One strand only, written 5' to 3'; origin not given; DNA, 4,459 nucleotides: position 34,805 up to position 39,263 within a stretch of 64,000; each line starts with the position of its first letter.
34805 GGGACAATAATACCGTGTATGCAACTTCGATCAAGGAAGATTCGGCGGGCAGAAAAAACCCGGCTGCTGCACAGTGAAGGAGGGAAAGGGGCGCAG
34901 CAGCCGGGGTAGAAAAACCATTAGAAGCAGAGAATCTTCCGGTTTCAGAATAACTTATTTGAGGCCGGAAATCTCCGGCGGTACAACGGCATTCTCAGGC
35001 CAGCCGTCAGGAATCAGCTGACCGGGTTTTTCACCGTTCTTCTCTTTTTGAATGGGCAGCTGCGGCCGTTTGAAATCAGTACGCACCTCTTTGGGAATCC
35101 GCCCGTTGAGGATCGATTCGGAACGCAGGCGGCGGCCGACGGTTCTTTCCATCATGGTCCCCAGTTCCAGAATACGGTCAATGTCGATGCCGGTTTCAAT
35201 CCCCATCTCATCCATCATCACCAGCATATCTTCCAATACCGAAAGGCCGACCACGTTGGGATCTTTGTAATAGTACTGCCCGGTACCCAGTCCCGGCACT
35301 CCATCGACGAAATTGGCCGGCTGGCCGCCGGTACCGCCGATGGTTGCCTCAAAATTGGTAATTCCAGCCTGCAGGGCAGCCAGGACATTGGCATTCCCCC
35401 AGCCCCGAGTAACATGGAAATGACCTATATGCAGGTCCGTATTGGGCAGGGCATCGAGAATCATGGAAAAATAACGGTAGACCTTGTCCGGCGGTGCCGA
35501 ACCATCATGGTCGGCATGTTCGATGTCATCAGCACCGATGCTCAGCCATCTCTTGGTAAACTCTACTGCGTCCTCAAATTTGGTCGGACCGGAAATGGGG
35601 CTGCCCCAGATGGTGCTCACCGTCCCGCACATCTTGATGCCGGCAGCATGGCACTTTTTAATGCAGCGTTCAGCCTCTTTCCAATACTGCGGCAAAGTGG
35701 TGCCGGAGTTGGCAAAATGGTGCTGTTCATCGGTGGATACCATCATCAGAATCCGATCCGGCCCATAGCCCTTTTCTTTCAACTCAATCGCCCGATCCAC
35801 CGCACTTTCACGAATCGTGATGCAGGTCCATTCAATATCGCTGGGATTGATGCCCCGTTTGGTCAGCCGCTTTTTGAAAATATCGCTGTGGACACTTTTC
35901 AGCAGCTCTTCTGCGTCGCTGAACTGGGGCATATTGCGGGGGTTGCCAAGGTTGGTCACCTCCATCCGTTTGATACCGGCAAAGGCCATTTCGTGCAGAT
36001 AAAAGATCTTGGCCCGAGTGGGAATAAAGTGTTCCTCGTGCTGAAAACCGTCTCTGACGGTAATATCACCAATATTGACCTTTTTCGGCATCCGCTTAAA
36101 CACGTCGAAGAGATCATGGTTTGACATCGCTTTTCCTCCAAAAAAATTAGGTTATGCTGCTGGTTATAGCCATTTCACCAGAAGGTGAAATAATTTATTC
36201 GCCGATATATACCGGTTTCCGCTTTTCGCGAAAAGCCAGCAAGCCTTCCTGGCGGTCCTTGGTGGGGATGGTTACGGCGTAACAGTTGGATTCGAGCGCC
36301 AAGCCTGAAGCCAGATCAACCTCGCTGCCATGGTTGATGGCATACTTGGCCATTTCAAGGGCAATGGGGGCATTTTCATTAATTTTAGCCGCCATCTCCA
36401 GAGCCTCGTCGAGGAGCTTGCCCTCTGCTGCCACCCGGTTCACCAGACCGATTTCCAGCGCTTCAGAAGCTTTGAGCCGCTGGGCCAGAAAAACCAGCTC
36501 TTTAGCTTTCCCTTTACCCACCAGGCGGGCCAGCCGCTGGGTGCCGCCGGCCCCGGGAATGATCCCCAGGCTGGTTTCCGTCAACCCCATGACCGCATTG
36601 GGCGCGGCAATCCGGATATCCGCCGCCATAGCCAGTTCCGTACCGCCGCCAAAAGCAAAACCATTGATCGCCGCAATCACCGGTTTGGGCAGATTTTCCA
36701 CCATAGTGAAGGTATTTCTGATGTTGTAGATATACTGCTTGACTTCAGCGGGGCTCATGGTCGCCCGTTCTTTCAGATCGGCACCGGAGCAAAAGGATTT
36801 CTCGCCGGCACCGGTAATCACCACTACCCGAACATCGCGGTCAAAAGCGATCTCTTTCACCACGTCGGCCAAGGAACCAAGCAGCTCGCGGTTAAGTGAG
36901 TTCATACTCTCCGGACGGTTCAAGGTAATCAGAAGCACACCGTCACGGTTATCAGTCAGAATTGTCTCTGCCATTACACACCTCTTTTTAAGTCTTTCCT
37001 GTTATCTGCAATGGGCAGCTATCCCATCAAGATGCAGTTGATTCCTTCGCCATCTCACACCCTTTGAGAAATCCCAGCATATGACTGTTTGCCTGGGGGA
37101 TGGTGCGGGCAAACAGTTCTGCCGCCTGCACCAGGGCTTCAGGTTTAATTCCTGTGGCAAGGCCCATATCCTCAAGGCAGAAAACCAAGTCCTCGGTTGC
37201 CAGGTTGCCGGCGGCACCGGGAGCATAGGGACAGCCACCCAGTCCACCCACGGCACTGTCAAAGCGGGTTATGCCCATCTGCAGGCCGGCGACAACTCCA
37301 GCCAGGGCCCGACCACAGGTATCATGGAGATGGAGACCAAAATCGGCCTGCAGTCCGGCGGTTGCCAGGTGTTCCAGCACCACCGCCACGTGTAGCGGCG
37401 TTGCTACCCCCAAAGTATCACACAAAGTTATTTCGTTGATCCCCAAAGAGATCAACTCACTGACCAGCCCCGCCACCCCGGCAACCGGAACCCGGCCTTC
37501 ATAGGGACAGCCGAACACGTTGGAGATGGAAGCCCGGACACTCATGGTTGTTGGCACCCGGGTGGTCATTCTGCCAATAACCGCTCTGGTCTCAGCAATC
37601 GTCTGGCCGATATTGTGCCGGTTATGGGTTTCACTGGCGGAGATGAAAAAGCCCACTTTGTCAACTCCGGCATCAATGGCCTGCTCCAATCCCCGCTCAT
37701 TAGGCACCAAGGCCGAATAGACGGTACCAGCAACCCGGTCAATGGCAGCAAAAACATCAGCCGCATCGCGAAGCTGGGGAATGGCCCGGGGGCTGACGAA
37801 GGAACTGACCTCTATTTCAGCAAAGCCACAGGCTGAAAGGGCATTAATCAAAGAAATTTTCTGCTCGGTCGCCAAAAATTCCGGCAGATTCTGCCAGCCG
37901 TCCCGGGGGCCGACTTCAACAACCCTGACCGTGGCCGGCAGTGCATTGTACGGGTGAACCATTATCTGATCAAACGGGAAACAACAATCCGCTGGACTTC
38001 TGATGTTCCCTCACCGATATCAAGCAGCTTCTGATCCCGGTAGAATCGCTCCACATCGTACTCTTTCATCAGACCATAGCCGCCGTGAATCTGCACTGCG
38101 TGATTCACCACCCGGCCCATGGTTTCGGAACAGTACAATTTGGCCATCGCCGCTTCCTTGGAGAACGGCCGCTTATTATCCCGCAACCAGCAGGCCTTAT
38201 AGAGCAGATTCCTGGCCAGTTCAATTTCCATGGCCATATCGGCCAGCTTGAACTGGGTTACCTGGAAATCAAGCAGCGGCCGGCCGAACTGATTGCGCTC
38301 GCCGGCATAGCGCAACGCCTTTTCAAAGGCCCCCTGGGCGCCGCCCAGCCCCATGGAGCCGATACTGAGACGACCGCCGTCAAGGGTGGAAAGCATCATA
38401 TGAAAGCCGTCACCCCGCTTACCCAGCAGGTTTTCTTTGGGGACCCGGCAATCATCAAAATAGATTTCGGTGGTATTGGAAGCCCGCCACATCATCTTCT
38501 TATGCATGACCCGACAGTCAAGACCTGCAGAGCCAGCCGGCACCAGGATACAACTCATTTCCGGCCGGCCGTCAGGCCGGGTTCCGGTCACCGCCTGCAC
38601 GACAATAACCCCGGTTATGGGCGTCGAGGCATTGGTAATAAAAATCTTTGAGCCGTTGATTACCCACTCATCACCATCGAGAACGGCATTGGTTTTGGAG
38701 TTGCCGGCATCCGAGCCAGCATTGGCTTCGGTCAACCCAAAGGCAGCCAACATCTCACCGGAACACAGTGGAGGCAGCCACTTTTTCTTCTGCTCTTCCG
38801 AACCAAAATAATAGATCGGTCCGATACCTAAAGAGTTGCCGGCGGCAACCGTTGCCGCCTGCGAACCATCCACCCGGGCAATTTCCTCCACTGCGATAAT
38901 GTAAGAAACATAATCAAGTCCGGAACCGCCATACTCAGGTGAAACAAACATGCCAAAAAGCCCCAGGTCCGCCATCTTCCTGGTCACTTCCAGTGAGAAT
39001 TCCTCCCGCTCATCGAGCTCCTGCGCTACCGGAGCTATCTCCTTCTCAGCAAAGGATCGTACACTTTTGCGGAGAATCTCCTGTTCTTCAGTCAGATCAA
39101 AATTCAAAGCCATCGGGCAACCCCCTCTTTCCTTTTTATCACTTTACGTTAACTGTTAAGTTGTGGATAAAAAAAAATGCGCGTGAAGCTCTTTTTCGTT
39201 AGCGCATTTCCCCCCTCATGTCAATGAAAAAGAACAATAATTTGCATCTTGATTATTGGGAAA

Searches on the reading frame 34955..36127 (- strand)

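Call 9: search_protein_families(library=ncbifam, proteins=[window:34955-36127:-], max_evalue=0.00001)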
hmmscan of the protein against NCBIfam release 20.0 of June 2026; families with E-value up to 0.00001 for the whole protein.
window:34955-36127:- (390 aa): 7 families
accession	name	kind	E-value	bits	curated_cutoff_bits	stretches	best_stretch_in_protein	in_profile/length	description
NF004283.0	PRK05692.1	subfamily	7.9e-43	146.7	246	1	12-337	2-291/300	hydroxymethylglutaryl-CoA lyase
TIGR02146.1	LysS_fung_arch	equivalog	1.3e-10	41.1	413.55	1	21-308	3-259/344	homocitrate synthase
NF006049.0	PRK08195.1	subfamily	2.5e-09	36.6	229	0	186-328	149-268/344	4-hyroxy-2-oxovalerate/4-hydroxy-2-oxopentanoic acid aldolase,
NF002085.0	PRK00915.1-2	subfamily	5.4e-09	35.3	517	1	13-268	10-235/504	2-isopropylmalate synthase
TIGR03217.1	4OH_2_O_val_ald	equivalog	1.3e-06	27.9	286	0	184-270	142-228/334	4-hydroxy-2-oxovalerate aldolase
TIGR02660.1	nifV_homocitr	equivalog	1.4e-06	27.9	462.9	0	17-269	2-224/365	homocitrate synthase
NF002087.0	PRK00915.1-4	equivalog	4.9e-06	25.3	729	1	194-271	160-239/516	2-isopropylmalate synthase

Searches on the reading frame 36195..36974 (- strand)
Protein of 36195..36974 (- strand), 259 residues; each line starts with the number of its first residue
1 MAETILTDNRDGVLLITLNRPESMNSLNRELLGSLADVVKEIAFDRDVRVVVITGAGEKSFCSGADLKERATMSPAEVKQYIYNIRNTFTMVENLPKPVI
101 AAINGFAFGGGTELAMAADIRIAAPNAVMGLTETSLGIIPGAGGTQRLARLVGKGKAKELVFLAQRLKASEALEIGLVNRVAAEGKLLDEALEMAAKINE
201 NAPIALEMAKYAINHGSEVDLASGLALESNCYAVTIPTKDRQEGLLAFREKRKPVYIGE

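Call 9: search_protein_families(library=ncbifam, proteins=[window:36195-36974:-], max_evalue=0.00001)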
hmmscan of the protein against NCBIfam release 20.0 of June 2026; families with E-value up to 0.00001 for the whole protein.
window:36195-36974:- (259 aa): 73 families (the best 25 are shown)
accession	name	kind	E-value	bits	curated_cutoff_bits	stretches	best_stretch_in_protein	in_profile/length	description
NF005802.0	PRK07657.1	equivalog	5.7e-106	353.8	363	1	9-259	10-260/260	enoyl-CoA hydratase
NF004475.0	PRK05809.1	subfamily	5.6e-84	281.7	394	1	5-255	6-256/260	short-chain-enoyl-CoA hydratase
NF006007.0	PRK08138.1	subfamily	1.3e-72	244.4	355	1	5-258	10-260/261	enoyl-CoA hydratase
NF007239.0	PRK09674.1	equivalog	4.9e-71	239.2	371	1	3-258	4-256/257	2,3-dehydroadipyl-CoA hydratase PaaF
NF004517.0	PRK05862.1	equivalog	1.3e-68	231.3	396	1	3-256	4-254/257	enoyl-CoA hydratase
NF051848.1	EnCoAHydtEchA19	equivalog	4e-67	226.5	400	1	5-258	2-257/258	enoyl-CoA hydratase EchA19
NF005803.0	PRK07658.1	equivalog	4e-64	216.5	313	1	7-258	6-256/257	enoyl-CoA hydratase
NF004634.0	PRK05980.1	equivalog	3.6e-63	213.4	375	1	1-257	1-261/263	crotonase/enoyl-CoA hydratase family protein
NF006566.0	PRK09076.1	subfamily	3.9e-61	206.9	286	1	5-255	7-256/260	enoyl-CoA hydratase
NF004781.0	PRK06127.1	subfamily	2.3e-60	204.5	291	1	2-258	10-268/269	enoyl-CoA hydratase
NF004840.0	PRK06190.1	equivalog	4.8e-59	200.1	253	1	3-233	4-233/260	enoyl-CoA hydratase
NF006699.0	PRK09245.1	subfamily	5.6e-59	199.6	354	1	1-258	1-265/266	crotonase/enoyl-CoA hydratase family protein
NF006100.0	PRK08252.1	subfamily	1.3e-57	195.3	282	1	1-258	1-253/254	crotonase/enoyl-CoA hydratase family protein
NF042430.2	EnCoAhydt_DpgD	equivalog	1e-55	189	400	1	10-258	4-257/258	enoyl-CoA-hydratase DpgD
NF005864.0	PRK07799.1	equivalog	9.4e-54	182.4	316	1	3-256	8-263/266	crotonase/enoyl-CoA hydratase family protein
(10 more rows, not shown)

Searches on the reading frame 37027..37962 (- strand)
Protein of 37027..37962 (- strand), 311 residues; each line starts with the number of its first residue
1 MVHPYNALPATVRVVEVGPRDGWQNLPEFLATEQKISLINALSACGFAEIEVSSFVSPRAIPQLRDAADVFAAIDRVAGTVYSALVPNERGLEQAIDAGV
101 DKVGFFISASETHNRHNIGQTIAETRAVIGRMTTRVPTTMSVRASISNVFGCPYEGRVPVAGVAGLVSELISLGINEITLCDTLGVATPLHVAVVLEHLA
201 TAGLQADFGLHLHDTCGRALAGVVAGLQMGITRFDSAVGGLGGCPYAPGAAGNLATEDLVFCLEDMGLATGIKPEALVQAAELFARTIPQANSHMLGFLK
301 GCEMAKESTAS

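Call 9: search_protein_families(library=ncbifam, proteins=[window:37027-37962:-], max_evalue=0.00001)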
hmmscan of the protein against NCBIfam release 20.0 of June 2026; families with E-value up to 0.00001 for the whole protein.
window:37027-37962:- (311 aa): 18 families
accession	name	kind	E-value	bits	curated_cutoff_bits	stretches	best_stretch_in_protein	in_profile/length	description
NF004283.0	PRK05692.1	subfamily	3.5e-108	361.3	246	1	8-292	3-288/300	hydroxymethylglutaryl-CoA lyase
TIGR02660.1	nifV_homocitr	equivalog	1.8e-19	70.3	462.9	1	19-286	9-261/365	homocitrate synthase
TIGR02146.1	LysS_fung_arch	equivalog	2.9e-18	66.2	413.55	1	20-242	7-220/344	homocitrate synthase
TIGR02090.1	LEU1_arch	subfamily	1.6e-17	63.7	484.75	1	12-285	1-259/363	isopropylmalate/citramalate/homocitrate synthases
NF002085.0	PRK00915.1-2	subfamily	5.5e-17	61.7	517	1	8-285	10-272/504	2-isopropylmalate synthase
NF041069.1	IPMS_Sufob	equivalog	5.7e-14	52.2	600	1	12-285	1-261/371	isopropylmalate synthase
NF002084.0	PRK00915.1-1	equivalog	6.8e-14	51.3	748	1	13-285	6-274/523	2-isopropylmalate synthase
TIGR00973.1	leuA_bact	equivalog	3.7e-13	48.8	598.7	1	16-286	6-272/494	2-isopropylmalate synthase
NF006049.0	PRK08195.1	subfamily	1e-12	47.7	229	1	170-291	157-273/344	4-hyroxy-2-oxovalerate/4-hydroxy-2-oxopentanoic acid aldolase,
NF002086.0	PRK00915.1-3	equivalog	1.8e-12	46.5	532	1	11-287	6-278/516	2-isopropylmalate synthase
TIGR03217.1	4OH_2_O_val_ald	equivalog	2.1e-12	46.9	286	1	170-286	152-263/334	4-hydroxy-2-oxovalerate aldolase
NF002087.0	PRK00915.1-4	equivalog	2.7e-10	39.4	729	1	20-285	15-276/516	2-isopropylmalate synthase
NF002088.0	PRK00915.1-5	equivalog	8.7e-09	34.4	697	1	14-263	6-247/514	2-isopropylmalate synthase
NF006761.0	PRK09282.1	domain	8.1e-08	31.2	402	1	166-286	159-272/591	pyruvate carboxylase subunit B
NF010643.0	PRK14040.1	subfamily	4.2e-07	28.8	892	1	167-303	163-291/595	oxaloacetate decarboxylase subunit alpha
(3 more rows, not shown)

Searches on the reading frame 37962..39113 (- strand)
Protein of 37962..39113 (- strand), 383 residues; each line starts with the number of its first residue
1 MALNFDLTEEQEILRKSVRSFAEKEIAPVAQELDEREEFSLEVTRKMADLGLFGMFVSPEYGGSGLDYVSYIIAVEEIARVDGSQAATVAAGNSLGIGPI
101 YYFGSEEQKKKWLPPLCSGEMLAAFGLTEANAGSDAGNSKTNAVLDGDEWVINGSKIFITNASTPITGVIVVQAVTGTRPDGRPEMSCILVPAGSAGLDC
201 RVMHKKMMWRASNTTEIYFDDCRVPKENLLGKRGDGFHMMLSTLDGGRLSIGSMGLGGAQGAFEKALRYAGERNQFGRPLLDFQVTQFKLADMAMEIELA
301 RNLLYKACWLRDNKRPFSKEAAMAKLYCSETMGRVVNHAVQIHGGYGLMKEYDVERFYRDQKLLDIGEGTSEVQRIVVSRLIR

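Call 9: search_protein_families(library=ncbifam, proteins=[window:37962-39113:-], max_evalue=0.00001)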
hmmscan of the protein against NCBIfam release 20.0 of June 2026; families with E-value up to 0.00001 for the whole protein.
window:37962-39113:- (383 aa): 22 families
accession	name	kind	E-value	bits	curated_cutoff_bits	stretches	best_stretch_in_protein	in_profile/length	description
NF042972.1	AcrlCoAredClosAcrC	equivalog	2.7e-124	414.7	640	1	3-382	1-376/378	acryloyl-CoA reductase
NF058590.1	AcCoDHFadEBacil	equivalog_domain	4.2e-90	302.9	600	1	6-380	20-408/586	acyl-CoA dehydrogenase FadE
NF045552.1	GlutCoADH_Des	equivalog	1.6e-87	294.2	470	1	4-378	2-375/387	glutaryl-CoA dehydrogenase Acd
NF043006.1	CyhCrbnylCoADH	equivalog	2e-86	290.4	650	1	8-383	5-376/380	cyclohexane-1-carbonyl-CoA dehydrogenase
NF008997.0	PRK12341.1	equivalog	2.2e-75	254.1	537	1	4-381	2-375/382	acyl-CoA dehydrogenase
NF042439.1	SulpropCoADesulf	equivalog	3.6e-75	253.1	600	1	16-379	2-367/379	3-sulfinopropanoyl-CoA desulfinase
NF045652.1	ProlPCPDhRedW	equivalog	6.4e-72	242.4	650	1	10-382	3-373/376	L-prolyl-[peptidyl-carrier protein] dehydrogenase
NF053553.1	prodigi_MBC_PigA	equivalog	1.4e-66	225.2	500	1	3-381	1-378/381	prodigiosin MBC biosynthesis dehydrogenase PigA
TIGR03207.1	cyc_hxne_CoA_dh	equivalog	4.2e-61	206.7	575.35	1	7-380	1-369/372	cyclohexanecarboxyl-CoA dehydrogenase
NF002885.1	PRK03354.1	equivalog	3.5e-60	204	540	1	4-380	2-371/378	crotonobetainyl-CoA dehydrogenase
NF052270.1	Staph_DH_FadE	equivalog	2.5e-49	168.1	600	1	6-382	20-393/400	acyl-CoA dehydrogenase FadE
NF007000.1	PRK09463.1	subfamily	2.8e-37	128.5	600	1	34-350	69-400/726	acyl-CoA dehydrogenase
TIGR03203.1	pimD_small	equivalog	3.1e-34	118.7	652.7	1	4-372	1-366/378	pimeloyl-CoA dehydrogenase small subunit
NF009586.0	PRK13026.1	subfamily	1.2e-33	116.5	608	1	32-349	102-434/777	acyl-CoA dehydrogenase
TIGR03204.1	pimC_large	equivalog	2.1e-26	92.8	623.85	1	7-299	4-291/395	pimeloyl-CoA dehydrogenase large subunit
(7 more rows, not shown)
